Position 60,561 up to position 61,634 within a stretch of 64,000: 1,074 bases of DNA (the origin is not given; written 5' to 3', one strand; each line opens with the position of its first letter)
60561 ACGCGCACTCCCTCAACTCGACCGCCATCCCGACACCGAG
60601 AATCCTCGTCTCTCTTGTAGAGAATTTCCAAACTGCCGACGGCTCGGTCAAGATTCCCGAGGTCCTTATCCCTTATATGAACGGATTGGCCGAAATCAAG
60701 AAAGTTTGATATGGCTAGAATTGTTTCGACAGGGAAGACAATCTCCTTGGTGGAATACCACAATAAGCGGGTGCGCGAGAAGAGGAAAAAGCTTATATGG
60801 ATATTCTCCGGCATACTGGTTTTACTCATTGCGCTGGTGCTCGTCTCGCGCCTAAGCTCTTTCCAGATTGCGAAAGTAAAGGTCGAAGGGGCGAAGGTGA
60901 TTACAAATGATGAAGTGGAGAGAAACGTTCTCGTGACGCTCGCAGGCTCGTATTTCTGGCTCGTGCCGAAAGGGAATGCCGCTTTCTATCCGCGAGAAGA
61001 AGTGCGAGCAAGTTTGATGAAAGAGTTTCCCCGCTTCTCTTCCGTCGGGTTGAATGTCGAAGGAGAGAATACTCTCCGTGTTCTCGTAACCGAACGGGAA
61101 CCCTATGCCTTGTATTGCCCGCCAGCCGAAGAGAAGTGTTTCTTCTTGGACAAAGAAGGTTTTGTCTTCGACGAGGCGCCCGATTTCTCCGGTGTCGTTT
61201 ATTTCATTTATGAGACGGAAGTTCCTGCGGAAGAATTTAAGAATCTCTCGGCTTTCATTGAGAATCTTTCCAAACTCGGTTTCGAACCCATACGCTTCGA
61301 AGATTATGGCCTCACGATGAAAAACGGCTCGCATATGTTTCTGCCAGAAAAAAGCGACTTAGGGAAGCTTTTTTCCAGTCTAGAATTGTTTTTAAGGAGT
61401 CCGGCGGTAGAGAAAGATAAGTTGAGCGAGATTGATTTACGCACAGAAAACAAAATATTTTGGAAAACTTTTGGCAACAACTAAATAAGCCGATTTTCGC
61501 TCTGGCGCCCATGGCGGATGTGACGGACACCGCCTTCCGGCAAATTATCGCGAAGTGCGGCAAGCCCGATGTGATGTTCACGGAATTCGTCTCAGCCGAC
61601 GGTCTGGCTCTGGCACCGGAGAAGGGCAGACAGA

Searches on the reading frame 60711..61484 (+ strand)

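Call 76: search_protein_families(library=pfam, proteins=[window:60711-61484:+], max_evalue=0.001)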
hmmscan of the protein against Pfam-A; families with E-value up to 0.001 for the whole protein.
window:60711-61484:+ (257 aa): 1 family
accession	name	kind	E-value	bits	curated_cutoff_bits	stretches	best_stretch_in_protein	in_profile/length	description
PF08478.15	POTRA_1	-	1.4e-05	25.8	23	1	51-129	1-69/69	POTRA domain, FtsQ-type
